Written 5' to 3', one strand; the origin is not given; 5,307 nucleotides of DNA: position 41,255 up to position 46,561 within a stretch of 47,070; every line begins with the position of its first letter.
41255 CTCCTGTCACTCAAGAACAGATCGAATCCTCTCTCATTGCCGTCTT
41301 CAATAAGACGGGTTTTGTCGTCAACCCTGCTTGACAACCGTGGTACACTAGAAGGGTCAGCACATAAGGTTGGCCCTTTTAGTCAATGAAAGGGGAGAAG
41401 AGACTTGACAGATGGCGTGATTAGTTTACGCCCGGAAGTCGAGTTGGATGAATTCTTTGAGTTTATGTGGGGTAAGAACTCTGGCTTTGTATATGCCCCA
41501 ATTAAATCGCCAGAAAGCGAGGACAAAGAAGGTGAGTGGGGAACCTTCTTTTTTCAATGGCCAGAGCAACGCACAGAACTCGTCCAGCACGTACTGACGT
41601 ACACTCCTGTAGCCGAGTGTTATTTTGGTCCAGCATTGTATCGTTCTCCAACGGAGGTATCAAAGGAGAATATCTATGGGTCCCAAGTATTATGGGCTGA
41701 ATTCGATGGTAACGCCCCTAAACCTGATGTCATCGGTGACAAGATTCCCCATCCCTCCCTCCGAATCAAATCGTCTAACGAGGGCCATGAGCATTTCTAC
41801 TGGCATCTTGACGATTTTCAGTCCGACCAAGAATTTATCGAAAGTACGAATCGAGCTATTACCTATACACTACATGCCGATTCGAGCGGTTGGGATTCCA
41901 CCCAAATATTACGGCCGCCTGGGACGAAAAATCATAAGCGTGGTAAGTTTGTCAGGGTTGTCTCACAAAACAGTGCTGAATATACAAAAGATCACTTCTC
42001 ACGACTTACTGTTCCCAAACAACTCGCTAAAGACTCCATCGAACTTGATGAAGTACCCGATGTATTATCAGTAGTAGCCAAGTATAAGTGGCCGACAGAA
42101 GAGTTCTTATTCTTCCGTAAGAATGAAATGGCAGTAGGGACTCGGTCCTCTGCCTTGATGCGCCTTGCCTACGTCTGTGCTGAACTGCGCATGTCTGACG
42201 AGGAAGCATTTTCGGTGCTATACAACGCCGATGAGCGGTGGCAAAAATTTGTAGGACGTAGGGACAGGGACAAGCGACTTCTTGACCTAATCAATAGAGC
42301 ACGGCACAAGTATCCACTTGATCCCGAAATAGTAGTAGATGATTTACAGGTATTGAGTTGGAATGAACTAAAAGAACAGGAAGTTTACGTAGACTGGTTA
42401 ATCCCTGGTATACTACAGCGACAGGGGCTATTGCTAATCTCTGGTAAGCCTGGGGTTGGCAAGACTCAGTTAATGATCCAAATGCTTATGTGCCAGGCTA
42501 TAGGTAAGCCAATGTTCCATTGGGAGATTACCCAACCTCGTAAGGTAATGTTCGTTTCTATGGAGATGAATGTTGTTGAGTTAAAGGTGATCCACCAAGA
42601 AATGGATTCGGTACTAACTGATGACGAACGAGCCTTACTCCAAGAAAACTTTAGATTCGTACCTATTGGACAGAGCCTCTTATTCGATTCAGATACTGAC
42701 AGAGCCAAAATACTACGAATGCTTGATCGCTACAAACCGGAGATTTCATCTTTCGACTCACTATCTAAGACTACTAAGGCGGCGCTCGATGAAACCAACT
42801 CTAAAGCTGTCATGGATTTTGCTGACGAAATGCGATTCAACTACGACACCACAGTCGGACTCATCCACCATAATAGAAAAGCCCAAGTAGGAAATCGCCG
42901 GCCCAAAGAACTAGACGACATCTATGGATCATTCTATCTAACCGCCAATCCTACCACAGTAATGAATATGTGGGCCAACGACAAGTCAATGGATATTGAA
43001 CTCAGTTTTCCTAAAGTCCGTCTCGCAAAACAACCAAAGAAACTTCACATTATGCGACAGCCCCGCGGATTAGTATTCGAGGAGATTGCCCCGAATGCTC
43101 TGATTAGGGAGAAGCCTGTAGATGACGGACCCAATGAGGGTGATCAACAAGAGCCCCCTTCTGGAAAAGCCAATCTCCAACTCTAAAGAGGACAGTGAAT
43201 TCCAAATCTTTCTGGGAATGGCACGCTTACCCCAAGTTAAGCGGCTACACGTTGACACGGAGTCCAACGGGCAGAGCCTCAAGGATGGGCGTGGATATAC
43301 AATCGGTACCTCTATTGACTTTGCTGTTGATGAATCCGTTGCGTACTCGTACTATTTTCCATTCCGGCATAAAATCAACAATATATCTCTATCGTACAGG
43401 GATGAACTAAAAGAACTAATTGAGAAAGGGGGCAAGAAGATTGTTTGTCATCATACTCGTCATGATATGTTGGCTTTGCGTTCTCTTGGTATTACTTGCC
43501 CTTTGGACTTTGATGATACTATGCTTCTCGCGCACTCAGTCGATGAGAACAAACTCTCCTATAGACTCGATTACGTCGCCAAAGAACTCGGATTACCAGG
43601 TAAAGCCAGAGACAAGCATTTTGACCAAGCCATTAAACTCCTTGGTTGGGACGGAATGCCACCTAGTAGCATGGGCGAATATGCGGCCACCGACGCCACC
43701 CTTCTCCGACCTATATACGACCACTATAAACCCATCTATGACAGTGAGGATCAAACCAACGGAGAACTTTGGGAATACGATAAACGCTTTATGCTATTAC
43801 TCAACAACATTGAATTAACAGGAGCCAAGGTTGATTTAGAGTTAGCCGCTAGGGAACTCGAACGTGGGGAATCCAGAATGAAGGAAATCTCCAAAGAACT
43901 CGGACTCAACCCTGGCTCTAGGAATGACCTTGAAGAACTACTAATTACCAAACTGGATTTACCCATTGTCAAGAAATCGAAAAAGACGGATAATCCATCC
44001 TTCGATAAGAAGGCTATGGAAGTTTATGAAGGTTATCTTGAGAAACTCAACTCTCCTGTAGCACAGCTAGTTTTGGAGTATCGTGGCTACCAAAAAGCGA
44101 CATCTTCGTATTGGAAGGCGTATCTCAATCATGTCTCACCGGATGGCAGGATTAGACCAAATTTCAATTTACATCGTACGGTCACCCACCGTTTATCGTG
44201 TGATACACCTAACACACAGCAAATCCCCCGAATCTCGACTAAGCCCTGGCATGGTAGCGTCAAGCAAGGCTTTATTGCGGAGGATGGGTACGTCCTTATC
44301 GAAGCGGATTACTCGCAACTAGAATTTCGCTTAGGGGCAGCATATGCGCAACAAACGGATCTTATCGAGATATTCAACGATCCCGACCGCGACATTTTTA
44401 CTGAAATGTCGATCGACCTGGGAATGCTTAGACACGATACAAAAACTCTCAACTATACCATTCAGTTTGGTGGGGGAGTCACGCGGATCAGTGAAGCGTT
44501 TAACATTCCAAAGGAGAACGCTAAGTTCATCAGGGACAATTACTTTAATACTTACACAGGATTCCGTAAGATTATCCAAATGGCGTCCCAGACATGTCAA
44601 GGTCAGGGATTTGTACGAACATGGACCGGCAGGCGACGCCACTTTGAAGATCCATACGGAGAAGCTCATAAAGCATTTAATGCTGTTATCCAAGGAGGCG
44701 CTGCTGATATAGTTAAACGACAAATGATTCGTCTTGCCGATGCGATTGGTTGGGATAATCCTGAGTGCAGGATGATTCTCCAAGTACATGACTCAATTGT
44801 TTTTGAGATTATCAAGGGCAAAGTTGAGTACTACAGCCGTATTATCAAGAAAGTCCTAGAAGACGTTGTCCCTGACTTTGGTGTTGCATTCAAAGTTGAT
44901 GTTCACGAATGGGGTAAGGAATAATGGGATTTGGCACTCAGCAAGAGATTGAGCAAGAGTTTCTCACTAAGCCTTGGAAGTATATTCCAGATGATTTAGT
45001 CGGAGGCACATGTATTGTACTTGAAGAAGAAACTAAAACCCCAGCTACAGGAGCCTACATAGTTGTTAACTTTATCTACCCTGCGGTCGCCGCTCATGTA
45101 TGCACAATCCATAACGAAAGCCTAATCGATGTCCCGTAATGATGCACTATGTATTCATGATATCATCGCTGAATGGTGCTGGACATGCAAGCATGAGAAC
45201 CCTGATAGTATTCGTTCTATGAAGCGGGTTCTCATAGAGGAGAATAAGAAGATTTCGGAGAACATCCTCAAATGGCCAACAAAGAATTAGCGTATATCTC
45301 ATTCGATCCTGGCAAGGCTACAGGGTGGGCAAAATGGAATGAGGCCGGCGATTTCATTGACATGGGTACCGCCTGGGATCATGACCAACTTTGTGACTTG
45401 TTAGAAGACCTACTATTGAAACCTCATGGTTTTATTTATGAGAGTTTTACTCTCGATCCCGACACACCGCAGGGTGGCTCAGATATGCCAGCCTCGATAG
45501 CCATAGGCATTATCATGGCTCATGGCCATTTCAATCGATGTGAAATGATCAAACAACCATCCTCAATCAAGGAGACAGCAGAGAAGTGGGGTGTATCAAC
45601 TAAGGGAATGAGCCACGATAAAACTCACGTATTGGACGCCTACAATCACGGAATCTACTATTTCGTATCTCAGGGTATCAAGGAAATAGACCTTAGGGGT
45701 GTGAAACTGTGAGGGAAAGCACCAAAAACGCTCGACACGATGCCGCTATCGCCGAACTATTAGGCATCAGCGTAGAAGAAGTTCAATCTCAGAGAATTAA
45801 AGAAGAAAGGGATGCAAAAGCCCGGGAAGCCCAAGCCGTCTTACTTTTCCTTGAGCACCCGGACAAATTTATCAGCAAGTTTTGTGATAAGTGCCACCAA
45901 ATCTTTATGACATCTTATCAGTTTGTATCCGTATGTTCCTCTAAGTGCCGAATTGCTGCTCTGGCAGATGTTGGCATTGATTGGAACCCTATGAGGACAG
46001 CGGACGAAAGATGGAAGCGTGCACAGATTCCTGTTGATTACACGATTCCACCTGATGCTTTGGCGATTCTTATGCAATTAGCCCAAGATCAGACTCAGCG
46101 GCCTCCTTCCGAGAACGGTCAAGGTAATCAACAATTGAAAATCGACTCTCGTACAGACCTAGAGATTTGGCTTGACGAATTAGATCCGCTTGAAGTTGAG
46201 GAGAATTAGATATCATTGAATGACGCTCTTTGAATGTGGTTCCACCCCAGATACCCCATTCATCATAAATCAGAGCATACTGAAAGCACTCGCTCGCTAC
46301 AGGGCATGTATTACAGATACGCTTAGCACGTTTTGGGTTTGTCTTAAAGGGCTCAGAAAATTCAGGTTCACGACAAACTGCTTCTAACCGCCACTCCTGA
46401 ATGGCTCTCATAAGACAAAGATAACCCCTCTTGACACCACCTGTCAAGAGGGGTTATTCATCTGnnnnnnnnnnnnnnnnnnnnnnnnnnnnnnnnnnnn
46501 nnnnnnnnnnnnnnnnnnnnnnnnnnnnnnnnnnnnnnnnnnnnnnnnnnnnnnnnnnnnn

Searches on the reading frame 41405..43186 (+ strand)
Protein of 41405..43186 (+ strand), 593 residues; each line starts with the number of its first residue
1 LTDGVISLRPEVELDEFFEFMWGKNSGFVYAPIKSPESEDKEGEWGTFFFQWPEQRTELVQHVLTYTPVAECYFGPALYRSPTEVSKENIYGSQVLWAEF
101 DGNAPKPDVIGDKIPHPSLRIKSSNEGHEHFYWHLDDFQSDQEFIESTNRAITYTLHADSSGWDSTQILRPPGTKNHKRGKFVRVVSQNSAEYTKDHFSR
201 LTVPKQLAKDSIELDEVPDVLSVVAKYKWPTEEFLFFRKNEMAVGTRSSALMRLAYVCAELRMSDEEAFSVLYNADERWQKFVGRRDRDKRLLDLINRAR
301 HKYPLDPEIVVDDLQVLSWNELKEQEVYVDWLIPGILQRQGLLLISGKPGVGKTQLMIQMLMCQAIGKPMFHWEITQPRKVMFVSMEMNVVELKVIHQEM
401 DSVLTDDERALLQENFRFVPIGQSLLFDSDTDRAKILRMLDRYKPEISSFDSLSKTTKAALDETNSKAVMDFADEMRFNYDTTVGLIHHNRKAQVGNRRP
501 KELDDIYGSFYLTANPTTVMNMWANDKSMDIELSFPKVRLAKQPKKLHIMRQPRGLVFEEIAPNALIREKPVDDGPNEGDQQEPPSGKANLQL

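Call 10: search_protein_families(library=phrogs, proteins=[window:41405-43186:+])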
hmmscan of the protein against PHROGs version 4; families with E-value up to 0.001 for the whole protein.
window:41405-43186:+ (593 aa): 12 families
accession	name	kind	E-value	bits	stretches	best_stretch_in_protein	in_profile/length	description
phrog_3123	-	unknown function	9.1e-72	243.4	1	17-527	9-541/583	-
phrog_10514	-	DNA, RNA and nucleotide metabolism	1e-17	64.7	1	14-184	4-166/750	DNA primase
phrog_239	-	DNA, RNA and nucleotide metabolism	8.5e-14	52.4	1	329-539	348-575/801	DNA primase/helicase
phrog_6012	-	DNA, RNA and nucleotide metabolism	9.3e-13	49.2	1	323-524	129-328/447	DNA helicase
phrog_19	-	DNA, RNA and nucleotide metabolism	5e-10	39.9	1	330-540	343-560/621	DnaB-like replicative helicase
phrog_13004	-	unknown function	1.1e-09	38.6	1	330-494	123-292/363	-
phrog_906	-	DNA, RNA and nucleotide metabolism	1.2e-09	38.5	1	330-495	517-677/872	DNA polymerase/primase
phrog_2597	-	DNA, RNA and nucleotide metabolism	1.1e-08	35.1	1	323-394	350-420/747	DNA primase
phrog_243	-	DNA, RNA and nucleotide metabolism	1.2e-06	28.7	1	337-544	32-248/273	DnaB-like replicative helicase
phrog_5482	-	unknown function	1.6e-05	24.8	1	339-527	50-251/341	-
phrog_6357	-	unknown function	0.00031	21.1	1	326-493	20-167/321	-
phrog_25314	-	unknown function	0.00057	19.2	1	114-187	137-214/1010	-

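Call 11: search_protein_families(library=pfam, proteins=[window:41405-43186:+])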
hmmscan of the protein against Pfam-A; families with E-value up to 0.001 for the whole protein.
window:41405-43186:+ (593 aa): 3 families
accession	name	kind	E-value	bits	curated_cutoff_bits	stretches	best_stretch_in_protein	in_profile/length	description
PF13481.12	AAA_25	-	3.4e-19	69.7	27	1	317-494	10-194/195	AAA domain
PF20720.3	nSTAND3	-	0.0001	22.5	27.2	1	336-368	13-44/155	Novel STAND NTPase 3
PF03796.21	DnaB_C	-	0.00021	21.2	27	1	337-393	16-63/255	DnaB-like helicase C terminal domain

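Call 80: search_protein_families(library=pfam, proteins=[window:41405-43186:+], max_evalue=1)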
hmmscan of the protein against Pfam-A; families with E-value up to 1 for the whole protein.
window:41405-43186:+ (593 aa): 11 families
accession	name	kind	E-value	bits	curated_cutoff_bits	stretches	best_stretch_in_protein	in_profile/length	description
PF13481.12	AAA_25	-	3.4e-19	69.7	27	1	317-494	10-194/195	AAA domain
PF20720.3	nSTAND3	-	0.0001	22.5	27.2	1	336-368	13-44/155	Novel STAND NTPase 3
PF03796.21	DnaB_C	-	0.00021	21.2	27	1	337-393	16-63/255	DnaB-like helicase C terminal domain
PF13191.12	AAA_16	-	0.0081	17.1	32.6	1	339-357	23-41/167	AAA ATPase domain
PF13401.12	AAA_22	-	0.01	16.6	27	1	339-361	4-26/130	AAA domain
PF06745.19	ATPase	-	0.023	14.5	26.6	1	330-477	9-152/231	KaiC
PF24883.2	NPHP3_N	-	0.042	14.5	24.8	1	323-359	7-41/164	Nephrocystin 3, N-terminal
PF01637.24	ATPase_2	-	0.046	13.9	33.2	0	291-333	100-136/225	ATPase domain predominantly from Archaea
PF24208.1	Beta-tre_PLH30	-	0.17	12.3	27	0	401-505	20-126/130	Endo-acting ulvan lyase beta-trefoil domain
PF13086.12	AAA_11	-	0.23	11.7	27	1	335-364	12-41/257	AAA domain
PF13555.12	AAA_29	-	0.32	11.2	27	1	337-363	19-47/61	P-loop containing region of AAA domain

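Call 96: search_protein_families(library=ncbifam, proteins=[window:41405-43186:+], max_evalue=0.1)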
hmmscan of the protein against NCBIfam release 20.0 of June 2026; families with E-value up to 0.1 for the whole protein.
window:41405-43186:+ (593 aa): 6 families
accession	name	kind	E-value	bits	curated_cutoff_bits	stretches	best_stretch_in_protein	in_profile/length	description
TIGR00665.1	DnaB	equivalog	0.00058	18.8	385.25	1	337-393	192-239/435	replicative DNA helicase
TIGR00416.1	sms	equivalog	0.00078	18.3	403.05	1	330-461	84-187/454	DNA repair protein RadA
NF041000.1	ATPase_ComGA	equivalog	0.049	12.6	300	1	337-362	125-150/267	competence type IV pilus ATPase ComGA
TIGR03015.1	pepcterm_ATPase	hypoth_equivalog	0.055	12.9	324.5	0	332-362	35-65/269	XrtA/PEP-CTERM system-associated ATPase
NF006799.0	PRK09302.1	equivalog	0.077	11.5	408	0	330-478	263-397/515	circadian clock protein KaiC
NF004629.0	PRK05973.1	equivalog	0.091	11.8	156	0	337-366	61-89/237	DNA helicase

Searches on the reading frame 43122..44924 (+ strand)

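Call 10: search_protein_families(library=phrogs, proteins=[window:43122-44924:+])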
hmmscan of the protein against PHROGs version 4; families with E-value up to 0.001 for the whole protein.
window:43122-44924:+ (600 aa): 9 families
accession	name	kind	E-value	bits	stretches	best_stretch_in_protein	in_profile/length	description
phrog_17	-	DNA, RNA and nucleotide metabolism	7.1e-100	336.7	1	35-594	666-1224/1445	DNA polymerase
phrog_15971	-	DNA, RNA and nucleotide metabolism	4.3e-28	99.5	1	220-575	7-345/376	DNA polymerase I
phrog_5995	-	DNA, RNA and nucleotide metabolism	4.6e-24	86.3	1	456-588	13-154/236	DNA polymerase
phrog_2573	-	DNA, RNA and nucleotide metabolism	5.5e-24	85.9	1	380-588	5-254/336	DNA polymerase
phrog_12241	-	DNA, RNA and nucleotide metabolism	4.7e-20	73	2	262-371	391-495/502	DNA polymerase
phrog_10285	-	DNA, RNA and nucleotide metabolism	6.8e-15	55.9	2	483-568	215-287/321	DNA polymerase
phrog_23226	-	DNA, RNA and nucleotide metabolism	9.8e-11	41.8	1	261-418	212-367/611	DNA polymerase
phrog_35406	-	DNA, RNA and nucleotide metabolism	7.6e-07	29.6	1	436-568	108-250/320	DNA polymerase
phrog_9556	-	DNA, RNA and nucleotide metabolism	3.9e-06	27.1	1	322-368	383-439/441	DNA polymerase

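Call 11: search_protein_families(library=pfam, proteins=[window:43122-44924:+])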
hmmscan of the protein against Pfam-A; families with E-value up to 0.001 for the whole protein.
window:43122-44924:+ (600 aa): 2 families
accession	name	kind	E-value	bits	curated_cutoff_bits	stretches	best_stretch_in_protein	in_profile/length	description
PF00476.26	DNA_pol_A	-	4.2e-73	246.9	34.3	1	243-595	12-374/381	DNA polymerase family A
PF01612.26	DNA_pol_A_exo1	-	1.5e-07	31.8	23.6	1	35-201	16-167/173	3'-5' exonuclease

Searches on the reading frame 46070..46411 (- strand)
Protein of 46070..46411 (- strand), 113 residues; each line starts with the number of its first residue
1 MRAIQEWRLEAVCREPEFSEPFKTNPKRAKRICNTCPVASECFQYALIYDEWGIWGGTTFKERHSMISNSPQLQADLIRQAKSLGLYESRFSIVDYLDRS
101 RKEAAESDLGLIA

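Call 96: search_protein_families(library=ncbifam, proteins=[window:46070-46411:-], max_evalue=0.1)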
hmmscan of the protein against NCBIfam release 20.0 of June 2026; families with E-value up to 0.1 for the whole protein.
window:46070-46411:- (113 aa): 0 families

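Call 103: search_protein_families(library=phrogs, proteins=[window:46070-46411:-], max_evalue=0.01)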
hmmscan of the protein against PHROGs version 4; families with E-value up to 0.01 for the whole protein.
window:46070-46411:- (113 aa): 10 families
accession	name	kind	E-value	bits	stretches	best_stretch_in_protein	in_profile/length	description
phrog_1333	-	unknown function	1e-15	59.2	1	5-66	18-85/166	-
phrog_472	-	transcription regulation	7.6e-15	55.7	1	5-79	38-120/523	WhiB transcriptional factor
phrog_12112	-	transcription regulation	4.3e-13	50.7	1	4-80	4-82/130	transcriptional regulator WhiB-like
phrog_14459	-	transcription regulation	2.9e-12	48.1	1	5-68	14-83/137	transcriptional regulator WhiB-like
phrog_10071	-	transcription regulation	4.4e-10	40.5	1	6-72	12-87/196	transcriptional regulator WhiB-like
phrog_31604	-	transcription regulation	6e-09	36.8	1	26-67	38-79/181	transcriptional regulator WhiB-like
phrog_14304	-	transcription regulation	1.6e-08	35.6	1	27-82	79-135/187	transcriptional regulator WhiB-like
phrog_8273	-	unknown function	1.5e-05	26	1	5-66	108-173/216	-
phrog_1821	-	transcription regulation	3.6e-05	24.7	1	5-69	14-83/89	transcriptional regulator WhiB-like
phrog_9926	-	transcription regulation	3.9e-05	24.9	1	24-72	49-98/107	transcriptional regulator WhiB-like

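Call 104: search_protein_families(library=pfam, proteins=[window:46070-46411:-], max_evalue=0.01)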
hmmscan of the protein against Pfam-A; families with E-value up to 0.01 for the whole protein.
window:46070-46411:- (113 aa): 1 family
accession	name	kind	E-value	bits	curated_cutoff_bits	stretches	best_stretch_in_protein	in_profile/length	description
PF02467.21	Whib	-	1.7e-14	54.5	23.6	1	7-66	1-65/65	Transcription factor WhiB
